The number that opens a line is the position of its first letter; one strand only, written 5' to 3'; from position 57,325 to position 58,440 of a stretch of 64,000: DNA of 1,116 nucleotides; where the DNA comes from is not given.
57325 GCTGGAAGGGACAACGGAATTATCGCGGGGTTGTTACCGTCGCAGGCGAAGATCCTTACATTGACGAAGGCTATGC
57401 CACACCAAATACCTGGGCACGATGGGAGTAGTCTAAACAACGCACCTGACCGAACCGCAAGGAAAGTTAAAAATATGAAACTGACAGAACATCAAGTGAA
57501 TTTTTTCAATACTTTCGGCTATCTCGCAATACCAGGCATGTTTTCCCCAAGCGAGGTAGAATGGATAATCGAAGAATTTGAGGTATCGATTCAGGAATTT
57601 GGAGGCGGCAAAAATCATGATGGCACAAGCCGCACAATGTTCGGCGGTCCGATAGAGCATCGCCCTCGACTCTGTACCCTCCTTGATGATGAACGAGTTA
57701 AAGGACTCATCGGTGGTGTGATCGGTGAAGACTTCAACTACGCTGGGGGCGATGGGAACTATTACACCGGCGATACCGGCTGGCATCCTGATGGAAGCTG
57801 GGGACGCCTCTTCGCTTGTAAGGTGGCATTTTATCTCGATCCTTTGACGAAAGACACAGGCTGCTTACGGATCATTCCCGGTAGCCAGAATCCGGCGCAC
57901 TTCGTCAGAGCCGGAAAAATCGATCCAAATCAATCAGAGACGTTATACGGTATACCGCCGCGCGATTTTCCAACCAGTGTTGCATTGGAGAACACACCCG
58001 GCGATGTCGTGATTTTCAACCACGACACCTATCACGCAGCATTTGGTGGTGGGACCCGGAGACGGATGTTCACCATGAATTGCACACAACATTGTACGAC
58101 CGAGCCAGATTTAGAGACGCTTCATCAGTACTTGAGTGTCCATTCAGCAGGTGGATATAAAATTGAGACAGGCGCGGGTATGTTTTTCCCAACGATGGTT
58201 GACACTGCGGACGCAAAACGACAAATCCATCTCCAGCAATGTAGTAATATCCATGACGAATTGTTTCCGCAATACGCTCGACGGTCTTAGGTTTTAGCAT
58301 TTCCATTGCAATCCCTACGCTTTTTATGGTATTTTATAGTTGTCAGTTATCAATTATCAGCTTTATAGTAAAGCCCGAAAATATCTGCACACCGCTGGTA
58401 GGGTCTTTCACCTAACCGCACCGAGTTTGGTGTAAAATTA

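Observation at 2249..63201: Recurrent bipartite leader module (Box A hairpin + Box B) that ends directly at an ATG/TTG in nine of eleven copies; -10-like hexamer fixed at -12..-7 suggests leaderless mRNAs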

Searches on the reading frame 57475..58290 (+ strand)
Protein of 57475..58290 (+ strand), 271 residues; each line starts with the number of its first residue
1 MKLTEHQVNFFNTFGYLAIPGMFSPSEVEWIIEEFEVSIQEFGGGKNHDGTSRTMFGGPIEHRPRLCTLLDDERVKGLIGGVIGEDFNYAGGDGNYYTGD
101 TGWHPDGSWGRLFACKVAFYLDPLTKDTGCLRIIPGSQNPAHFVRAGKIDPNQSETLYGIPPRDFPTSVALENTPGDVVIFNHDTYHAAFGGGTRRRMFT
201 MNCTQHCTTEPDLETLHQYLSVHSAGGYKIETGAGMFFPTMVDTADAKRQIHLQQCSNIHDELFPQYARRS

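Call 9: search_protein_families(library=pfam, proteins=[window:57475-58290:+])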
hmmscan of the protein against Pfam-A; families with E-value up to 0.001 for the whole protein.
window:57475-58290:+ (271 aa): 1 family
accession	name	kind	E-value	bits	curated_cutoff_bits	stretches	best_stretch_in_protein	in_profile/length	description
PF05721.19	PhyH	-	2.4e-14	54.6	22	1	11-191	1-204/213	Phytanoyl-CoA dioxygenase (PhyH)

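Call 77: find_encoding_contigs(protein=window:57475-58290:+, flank=3000, max_places=10)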
Protein window:57475-58290:+ (271 aa): no gene with exactly this product is on record in the collection.
